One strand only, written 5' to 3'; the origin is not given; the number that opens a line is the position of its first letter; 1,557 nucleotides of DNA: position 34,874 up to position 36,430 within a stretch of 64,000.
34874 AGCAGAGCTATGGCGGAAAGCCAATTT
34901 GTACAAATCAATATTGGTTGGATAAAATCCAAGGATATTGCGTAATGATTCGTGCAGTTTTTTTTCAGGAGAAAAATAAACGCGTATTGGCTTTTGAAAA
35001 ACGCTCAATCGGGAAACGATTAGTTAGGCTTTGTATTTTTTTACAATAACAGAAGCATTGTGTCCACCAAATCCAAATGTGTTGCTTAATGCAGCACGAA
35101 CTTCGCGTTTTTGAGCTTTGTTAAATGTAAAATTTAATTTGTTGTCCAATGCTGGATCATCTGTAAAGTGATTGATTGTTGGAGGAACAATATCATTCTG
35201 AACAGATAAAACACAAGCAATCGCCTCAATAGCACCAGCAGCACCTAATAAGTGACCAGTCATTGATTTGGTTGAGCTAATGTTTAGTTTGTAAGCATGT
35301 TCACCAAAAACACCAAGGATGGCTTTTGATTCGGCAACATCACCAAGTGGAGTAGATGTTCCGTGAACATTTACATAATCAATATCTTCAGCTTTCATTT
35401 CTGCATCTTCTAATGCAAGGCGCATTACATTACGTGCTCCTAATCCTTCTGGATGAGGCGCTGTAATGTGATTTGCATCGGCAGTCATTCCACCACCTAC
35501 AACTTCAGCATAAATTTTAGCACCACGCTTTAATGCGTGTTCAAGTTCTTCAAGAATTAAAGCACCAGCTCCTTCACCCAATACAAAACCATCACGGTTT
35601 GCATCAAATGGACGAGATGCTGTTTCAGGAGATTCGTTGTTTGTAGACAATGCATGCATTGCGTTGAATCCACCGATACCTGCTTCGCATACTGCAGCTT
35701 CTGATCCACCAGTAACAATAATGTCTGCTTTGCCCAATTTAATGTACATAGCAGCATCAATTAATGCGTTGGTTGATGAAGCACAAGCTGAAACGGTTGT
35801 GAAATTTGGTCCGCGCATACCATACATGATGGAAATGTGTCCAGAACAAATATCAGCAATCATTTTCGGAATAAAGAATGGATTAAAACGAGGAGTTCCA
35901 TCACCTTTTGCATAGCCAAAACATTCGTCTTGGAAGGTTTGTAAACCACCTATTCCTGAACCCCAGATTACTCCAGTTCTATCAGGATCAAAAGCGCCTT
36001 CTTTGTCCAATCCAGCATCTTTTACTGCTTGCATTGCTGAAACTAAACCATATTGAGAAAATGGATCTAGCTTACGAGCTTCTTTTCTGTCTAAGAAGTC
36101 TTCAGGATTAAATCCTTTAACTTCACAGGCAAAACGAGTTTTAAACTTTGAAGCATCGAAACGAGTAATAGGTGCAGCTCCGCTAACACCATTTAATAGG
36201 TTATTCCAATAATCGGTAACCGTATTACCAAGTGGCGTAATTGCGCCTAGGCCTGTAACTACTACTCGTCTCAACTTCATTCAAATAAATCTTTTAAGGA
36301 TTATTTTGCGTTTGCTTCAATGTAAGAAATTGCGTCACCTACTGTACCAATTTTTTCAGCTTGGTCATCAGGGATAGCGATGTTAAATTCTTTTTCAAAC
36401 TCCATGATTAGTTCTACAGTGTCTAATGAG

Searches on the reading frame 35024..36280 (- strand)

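Call 32: search_protein_families(library=pfam, proteins=[window:35024-36280:-], max_evalue=0.00001)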
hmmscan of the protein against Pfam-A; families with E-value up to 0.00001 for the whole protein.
window:35024-36280:- (418 aa): 2 families
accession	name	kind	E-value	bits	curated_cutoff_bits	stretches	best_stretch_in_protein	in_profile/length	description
PF00109.32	ketoacyl-synt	-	8.5e-57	193.1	20.8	1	4-249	2-252/252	Beta-ketoacyl synthase, N-terminal domain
PF02801.28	Ketoacyl-synt_C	-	1.3e-39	135.3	20.8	1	257-370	1-117/119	Beta-ketoacyl synthase, C-terminal domain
